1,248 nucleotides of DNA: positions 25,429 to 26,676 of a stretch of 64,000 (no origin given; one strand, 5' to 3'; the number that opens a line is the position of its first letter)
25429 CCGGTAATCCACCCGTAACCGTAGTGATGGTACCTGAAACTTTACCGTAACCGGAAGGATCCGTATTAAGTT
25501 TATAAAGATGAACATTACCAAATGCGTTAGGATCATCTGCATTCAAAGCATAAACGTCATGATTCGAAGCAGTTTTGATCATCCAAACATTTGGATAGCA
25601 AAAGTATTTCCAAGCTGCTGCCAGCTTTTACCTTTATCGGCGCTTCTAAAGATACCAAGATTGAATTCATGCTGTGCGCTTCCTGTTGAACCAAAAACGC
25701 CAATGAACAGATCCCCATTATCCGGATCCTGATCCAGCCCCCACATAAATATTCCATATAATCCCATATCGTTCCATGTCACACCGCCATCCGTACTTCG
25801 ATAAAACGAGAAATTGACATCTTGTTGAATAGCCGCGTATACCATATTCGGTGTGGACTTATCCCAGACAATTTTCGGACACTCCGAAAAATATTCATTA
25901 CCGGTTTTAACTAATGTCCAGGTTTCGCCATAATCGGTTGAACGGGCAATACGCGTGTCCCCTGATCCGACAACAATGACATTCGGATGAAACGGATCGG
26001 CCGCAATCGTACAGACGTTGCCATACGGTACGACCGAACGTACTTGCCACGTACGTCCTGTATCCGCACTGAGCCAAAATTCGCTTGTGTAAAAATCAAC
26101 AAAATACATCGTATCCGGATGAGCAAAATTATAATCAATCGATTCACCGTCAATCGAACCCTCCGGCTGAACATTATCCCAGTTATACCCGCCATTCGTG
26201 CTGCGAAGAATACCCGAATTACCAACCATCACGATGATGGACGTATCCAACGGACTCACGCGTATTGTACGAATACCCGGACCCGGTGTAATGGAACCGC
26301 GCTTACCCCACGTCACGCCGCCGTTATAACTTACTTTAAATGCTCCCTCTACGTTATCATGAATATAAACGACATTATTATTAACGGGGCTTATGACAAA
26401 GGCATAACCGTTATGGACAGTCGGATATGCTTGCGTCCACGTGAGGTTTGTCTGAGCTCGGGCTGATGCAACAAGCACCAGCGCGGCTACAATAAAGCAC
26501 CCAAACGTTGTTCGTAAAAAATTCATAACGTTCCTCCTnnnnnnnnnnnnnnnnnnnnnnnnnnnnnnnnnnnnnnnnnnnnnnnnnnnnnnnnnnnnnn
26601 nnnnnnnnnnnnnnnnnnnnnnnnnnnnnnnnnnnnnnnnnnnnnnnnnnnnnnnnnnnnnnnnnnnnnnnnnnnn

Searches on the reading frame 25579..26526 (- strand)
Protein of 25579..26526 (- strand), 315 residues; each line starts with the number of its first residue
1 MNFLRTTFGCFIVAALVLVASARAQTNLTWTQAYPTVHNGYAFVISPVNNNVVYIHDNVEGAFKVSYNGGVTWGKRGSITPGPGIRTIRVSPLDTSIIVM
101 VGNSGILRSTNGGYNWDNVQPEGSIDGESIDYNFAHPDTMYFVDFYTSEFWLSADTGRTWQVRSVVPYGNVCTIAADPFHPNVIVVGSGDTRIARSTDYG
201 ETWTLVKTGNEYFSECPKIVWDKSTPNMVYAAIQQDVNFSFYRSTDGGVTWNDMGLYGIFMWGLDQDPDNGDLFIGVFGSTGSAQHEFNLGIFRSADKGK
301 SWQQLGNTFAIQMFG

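Call 7: search_protein_families(library=pfam, proteins=[window:25579-26526:-], max_evalue=0.01)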
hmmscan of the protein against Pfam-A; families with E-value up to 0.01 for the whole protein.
window:25579-26526:- (315 aa): 7 families
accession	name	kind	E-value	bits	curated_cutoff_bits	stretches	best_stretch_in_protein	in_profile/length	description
PF15902.12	Sortilin-Vps10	-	4.8e-16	59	33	2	149-306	2-165/446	Sortilin, neurotensin receptor 3,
PF02012.26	BNR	-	1.5e-09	36.8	27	0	242-252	1-11/12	BNR/Asp-box repeat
PF15899.11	BNR_6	-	0.00025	21.2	27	0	292-305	1-14/14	BNR-Asp box repeat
PF24316.1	Tli3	-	0.00062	20.5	27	0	192-214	85-107/129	T6SS Tli3 immunity protein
PF13088.12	BNR_2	-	0.00095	19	31.4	0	153-254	87-201/277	BNR repeat-like domain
PF13810.12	DUF4185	-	0.0025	17.5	39.5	0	191-210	127-146/309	Domain of unknown function (DUF4185)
PF24793.1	GINT1_N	-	0.0073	15.8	27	0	279-308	77-106/304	Glucosamine inositolphosphorylceramide transferase 1, N-terminal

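Call 8: search_protein_families(library=ncbifam, proteins=[window:25579-26526:-], max_evalue=0.01)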
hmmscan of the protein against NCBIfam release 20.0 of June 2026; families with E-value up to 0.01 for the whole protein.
window:25579-26526:- (315 aa): 2 families
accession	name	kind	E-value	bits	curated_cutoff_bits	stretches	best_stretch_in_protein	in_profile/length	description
NF045728.1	glycosyl_F510_1955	equivalog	2.4e-34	118.7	175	3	105-210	73-177/246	F510_1955 family glycosylhydrolase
NF053688.1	BamI_Bacteroidota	equivalog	0.00071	18.9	370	0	109-212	190-291/452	BamI family beta-barrel-assembly machinery protein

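Call 16: find_encoding_contigs(protein=window:25579-26526:-, flank=10000, max_places=10)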
Protein window:25579-26526:- (315 aa): 1 contig read that carries it; 1 place shown.
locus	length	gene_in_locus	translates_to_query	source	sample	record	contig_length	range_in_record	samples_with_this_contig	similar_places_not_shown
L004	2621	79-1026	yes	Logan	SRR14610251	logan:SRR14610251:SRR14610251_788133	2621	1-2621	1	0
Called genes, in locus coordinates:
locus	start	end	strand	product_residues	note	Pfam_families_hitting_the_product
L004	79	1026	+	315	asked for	PF02012:BNR (faint), PF15902:Sortilin-Vps10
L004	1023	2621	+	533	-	?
